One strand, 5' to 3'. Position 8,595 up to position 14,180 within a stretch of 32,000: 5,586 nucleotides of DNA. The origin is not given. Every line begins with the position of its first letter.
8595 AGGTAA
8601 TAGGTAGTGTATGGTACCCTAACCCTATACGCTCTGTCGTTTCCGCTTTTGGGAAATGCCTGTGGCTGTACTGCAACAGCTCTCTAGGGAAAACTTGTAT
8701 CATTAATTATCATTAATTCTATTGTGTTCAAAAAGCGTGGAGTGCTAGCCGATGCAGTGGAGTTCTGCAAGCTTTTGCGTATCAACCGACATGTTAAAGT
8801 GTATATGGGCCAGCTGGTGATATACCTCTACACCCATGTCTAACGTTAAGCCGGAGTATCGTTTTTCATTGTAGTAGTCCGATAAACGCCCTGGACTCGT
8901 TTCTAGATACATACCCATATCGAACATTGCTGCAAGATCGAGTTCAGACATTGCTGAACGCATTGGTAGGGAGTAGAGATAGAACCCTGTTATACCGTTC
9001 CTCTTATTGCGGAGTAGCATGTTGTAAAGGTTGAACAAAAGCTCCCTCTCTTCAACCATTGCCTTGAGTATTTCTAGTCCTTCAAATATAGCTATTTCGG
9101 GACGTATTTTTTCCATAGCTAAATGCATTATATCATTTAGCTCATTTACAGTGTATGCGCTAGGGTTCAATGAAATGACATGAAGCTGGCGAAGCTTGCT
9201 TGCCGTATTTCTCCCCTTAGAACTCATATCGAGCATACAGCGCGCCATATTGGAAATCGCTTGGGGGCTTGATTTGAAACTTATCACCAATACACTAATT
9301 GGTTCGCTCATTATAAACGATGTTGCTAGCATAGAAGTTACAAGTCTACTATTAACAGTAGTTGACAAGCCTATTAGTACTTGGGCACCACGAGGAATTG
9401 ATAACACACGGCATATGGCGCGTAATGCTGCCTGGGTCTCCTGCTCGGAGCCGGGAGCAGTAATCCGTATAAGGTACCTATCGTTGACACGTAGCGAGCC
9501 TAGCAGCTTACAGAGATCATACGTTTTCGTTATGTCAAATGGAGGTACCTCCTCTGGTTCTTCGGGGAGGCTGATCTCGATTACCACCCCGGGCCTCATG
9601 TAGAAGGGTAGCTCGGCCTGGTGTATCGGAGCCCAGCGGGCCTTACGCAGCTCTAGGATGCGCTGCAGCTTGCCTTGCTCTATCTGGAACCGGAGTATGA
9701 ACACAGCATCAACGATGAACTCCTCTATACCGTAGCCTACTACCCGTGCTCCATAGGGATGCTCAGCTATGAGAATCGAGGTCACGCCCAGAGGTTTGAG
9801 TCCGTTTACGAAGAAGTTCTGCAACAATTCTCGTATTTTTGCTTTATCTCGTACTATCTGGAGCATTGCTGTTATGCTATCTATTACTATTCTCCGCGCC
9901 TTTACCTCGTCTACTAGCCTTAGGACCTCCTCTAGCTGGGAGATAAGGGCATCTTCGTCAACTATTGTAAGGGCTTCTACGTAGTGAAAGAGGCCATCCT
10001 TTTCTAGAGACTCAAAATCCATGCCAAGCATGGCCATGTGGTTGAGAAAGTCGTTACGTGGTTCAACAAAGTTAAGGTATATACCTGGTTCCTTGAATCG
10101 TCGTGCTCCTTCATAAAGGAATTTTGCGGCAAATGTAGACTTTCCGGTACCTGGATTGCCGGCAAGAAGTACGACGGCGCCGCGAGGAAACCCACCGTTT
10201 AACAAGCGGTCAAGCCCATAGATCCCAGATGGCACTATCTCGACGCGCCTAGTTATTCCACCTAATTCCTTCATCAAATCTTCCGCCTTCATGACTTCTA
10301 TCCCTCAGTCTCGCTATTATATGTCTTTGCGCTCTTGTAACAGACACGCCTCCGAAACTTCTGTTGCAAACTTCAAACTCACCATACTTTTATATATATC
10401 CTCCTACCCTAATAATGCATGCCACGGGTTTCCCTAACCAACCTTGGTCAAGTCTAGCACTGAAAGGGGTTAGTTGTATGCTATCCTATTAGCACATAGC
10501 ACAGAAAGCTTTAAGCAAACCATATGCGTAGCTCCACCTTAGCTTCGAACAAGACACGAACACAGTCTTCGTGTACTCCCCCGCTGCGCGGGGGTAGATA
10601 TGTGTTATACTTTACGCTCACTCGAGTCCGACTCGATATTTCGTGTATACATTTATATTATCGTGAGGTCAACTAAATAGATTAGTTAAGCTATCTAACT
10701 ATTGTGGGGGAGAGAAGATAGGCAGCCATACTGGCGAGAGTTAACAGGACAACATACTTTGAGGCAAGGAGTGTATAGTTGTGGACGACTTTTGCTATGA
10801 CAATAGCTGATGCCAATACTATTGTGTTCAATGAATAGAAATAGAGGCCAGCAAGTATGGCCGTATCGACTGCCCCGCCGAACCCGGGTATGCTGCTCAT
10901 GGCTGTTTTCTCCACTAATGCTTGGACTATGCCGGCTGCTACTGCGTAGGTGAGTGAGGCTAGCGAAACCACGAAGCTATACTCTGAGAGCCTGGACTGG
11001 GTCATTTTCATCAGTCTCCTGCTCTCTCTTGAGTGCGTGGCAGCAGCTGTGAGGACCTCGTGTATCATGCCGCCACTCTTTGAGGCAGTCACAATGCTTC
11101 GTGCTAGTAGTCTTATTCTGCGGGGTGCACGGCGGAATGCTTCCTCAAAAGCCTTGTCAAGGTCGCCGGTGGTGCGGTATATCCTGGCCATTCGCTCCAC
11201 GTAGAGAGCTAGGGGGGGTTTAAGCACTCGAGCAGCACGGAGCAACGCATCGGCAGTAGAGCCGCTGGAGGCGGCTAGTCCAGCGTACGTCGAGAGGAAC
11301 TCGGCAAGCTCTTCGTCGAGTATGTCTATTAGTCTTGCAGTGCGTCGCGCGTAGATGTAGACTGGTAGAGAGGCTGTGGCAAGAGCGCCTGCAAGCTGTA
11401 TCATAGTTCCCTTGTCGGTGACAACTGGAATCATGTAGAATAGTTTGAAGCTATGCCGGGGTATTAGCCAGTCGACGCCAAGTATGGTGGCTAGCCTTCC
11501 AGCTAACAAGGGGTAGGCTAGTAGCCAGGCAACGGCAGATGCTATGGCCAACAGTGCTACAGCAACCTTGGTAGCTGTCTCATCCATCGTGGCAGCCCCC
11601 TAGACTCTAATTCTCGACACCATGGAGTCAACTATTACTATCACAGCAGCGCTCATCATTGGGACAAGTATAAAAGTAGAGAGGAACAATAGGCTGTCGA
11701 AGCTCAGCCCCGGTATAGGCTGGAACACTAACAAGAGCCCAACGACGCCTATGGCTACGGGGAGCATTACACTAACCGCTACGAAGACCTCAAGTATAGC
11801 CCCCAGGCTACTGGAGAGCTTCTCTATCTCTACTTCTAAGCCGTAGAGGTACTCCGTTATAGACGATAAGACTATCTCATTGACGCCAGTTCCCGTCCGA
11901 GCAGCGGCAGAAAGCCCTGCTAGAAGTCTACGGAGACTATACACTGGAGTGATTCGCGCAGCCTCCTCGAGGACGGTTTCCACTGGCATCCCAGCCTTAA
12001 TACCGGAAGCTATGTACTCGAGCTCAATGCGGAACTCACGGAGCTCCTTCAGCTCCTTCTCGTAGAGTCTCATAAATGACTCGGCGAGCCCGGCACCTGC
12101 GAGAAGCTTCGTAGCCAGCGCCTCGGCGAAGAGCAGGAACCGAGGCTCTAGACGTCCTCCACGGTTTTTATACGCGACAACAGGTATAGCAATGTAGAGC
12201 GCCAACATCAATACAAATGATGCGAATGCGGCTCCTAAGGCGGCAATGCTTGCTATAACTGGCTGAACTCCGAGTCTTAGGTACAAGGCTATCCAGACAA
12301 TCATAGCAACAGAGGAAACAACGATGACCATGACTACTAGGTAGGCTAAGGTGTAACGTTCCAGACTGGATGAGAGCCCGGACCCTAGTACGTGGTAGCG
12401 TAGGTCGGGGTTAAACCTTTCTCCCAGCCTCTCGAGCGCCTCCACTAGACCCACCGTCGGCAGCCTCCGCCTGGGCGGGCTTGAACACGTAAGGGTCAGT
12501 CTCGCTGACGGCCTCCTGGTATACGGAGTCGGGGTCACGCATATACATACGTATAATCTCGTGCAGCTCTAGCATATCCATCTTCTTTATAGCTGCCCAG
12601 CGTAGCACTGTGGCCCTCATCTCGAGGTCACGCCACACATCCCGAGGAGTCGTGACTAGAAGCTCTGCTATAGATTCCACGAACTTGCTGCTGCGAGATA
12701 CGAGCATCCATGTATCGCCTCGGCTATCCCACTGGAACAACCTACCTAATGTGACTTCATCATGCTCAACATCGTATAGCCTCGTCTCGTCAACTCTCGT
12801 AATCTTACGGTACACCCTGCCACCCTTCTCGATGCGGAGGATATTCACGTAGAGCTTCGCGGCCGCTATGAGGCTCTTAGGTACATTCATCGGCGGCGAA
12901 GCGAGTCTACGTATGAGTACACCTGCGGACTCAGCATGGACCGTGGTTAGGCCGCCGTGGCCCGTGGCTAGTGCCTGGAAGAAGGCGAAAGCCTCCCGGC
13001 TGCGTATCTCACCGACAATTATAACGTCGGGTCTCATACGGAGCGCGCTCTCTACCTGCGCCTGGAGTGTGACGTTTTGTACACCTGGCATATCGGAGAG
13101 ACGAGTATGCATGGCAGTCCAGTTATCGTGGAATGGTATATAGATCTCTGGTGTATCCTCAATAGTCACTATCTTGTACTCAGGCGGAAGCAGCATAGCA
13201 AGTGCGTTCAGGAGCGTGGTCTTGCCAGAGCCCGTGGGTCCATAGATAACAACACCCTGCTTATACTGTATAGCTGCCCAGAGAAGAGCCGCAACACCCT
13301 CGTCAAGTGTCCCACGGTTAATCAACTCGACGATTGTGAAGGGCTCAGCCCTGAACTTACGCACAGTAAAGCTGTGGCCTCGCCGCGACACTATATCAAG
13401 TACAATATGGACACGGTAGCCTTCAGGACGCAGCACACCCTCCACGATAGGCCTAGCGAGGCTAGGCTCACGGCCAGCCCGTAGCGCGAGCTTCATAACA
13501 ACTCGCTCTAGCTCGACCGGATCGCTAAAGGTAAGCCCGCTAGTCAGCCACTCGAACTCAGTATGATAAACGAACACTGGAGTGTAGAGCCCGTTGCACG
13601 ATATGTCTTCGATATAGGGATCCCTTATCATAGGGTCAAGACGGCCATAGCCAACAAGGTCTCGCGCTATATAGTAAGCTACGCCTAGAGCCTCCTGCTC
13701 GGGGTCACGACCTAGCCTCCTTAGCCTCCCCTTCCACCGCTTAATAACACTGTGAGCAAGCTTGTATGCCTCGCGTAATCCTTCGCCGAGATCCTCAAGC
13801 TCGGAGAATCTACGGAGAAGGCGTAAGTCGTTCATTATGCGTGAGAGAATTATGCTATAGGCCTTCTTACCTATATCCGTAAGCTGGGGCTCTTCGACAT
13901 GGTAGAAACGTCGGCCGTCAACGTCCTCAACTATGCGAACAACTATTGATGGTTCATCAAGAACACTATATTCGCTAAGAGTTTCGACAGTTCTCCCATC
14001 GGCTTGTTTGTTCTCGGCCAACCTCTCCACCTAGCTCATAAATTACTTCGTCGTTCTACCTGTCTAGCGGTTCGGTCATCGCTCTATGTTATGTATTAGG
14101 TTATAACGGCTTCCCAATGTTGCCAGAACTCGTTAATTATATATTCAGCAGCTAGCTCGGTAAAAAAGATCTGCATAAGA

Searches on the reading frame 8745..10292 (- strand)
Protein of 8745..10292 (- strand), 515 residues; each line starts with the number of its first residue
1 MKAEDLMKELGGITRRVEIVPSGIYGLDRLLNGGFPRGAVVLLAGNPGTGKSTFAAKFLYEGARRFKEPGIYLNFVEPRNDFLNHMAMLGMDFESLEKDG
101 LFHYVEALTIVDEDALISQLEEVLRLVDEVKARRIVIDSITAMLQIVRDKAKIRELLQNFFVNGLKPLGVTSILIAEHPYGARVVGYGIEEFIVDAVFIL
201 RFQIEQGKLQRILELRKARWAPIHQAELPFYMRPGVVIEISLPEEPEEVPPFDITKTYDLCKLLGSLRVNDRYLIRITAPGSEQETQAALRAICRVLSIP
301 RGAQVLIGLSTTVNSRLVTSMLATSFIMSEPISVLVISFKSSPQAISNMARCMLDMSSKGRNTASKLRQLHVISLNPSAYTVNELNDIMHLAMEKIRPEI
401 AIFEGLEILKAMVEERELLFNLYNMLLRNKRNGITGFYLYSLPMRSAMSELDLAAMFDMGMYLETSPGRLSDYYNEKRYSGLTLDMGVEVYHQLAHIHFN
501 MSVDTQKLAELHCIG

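Call 19: search_protein_families(library=pfam, proteins=[window:8745-10292:-], max_evalue=1)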
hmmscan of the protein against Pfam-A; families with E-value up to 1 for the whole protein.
window:8745-10292:- (515 aa): 22 families
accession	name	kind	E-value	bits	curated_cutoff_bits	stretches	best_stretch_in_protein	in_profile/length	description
PF06745.19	ATPase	-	3.8e-56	190.5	26.6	1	20-240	1-226/231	KaiC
PF13481.12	AAA_25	-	8.7e-10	39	27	1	28-161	23-169/195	AAA domain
PF03796.21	DnaB_C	-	0.00031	20.6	27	1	20-71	2-52/255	DnaB-like helicase C terminal domain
PF13191.12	AAA_16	-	0.001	20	32.6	1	37-131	23-93/167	AAA ATPase domain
PF13479.12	AAA_24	-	0.0018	18.6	27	1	38-150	2-83/195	AAA domain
PF13401.12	AAA_22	-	0.0024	18.6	27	1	40-149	7-97/130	AAA domain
PF00154.27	RecA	-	0.004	17.1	27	1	13-64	26-78/262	recA bacterial DNA recombination protein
PF20720.3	nSTAND3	-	0.0089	16.2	27.2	1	40-65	19-44/155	Novel STAND NTPase 3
PF13173.12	AAA_14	-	0.017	15.6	27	1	40-137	4-96/129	AAA domain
PF13238.12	AAA_18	-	0.018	16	29.4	1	41-143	1-83/128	AAA domain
PF07088.17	GvpD_P-loop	-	0.019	15.3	24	1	38-215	10-188/189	GvpD gas vesicle protein, P-loop domain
PF05729.18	NACHT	-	0.029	14.7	26.7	1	40-66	2-28/167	NACHT domain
PF10369.15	ALS_ss_C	-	0.034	14.6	23.2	1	119-159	14-54/74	Small subunit of acetolactate synthase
PF00158.32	Sigma54_activat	-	0.072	13.2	20.2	1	39-80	23-63/168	Sigma-54 interaction domain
PF00004.35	AAA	-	0.074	13.9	21.2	1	41-61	1-21/131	ATPase family associated with various cellular activities (AAA)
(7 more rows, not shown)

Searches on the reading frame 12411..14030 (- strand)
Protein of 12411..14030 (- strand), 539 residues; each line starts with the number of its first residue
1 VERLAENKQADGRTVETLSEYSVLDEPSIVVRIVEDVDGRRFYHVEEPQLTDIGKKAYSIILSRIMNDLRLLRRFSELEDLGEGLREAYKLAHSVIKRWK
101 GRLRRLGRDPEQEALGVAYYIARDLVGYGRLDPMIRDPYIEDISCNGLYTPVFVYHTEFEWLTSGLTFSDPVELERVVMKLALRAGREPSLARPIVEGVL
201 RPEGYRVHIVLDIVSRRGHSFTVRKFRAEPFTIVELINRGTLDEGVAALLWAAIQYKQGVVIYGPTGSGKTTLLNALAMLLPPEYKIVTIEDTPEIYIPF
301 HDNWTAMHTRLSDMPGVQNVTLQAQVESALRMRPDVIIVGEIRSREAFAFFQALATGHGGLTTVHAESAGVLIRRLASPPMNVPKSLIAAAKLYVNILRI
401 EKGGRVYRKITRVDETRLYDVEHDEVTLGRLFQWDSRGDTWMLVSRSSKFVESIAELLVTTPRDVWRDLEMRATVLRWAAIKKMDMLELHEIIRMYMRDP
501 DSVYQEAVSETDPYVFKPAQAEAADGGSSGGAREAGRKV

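Call 19: search_protein_families(library=pfam, proteins=[window:12411-14030:-], max_evalue=1)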
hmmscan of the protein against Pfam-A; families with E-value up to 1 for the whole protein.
window:12411-14030:- (539 aa): 42 families (the best 25 are shown)
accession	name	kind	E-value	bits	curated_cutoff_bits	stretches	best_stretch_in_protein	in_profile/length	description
PF00437.27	T2SSE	-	1.1e-33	116.9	24.9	1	217-391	103-268/370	Type II/IV secretion system protein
PF13555.12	AAA_29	-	2.8e-06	27.4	27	1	235-286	5-51/61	P-loop containing region of AAA domain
PF00005.33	ABC_tran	-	6.6e-06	27.2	25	1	254-314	8-64/137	ABC transporter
PF13191.12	AAA_16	-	1.3e-05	26.2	32.6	1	246-314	12-79/167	AAA ATPase domain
PF13401.12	AAA_22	-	1.3e-05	26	27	1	256-342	4-93/130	AAA domain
PF13476.12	AAA_23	-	3.7e-05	24.9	27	1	260-281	22-43/201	AAA domain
PF13521.12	AAA_28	-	0.00016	22.4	27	1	260-332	2-71/164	AAA domain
PF20720.3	nSTAND3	-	0.00029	21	27.2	1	256-298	16-59/155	Novel STAND NTPase 3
PF01637.24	ATPase_2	-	0.0011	19.2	33.2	1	252-281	15-44/225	ATPase domain predominantly from Archaea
PF13304.12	AAA_21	-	0.0017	18.9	27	1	261-281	3-23/304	AAA domain, putative AbiEii toxin, Type IV TA system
PF05729.18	NACHT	-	0.0017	18.6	26.7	1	260-281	3-24/167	NACHT domain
PF01926.29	MMR_HSR1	-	0.0022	18.6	21.9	1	260-331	2-71/113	50S ribosome-binding GTPase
PF25199.1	nSTAND_NTPase5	-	0.0033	17.7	34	1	258-288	42-74/145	Novel STAND NTPase 5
PF13671.12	AAA_33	-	0.0074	17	27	1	260-362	2-99/143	AAA domain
PF07728.20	AAA_5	-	0.0088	16.5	22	1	260-343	2-76/139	AAA domain (dynein-related subfamily)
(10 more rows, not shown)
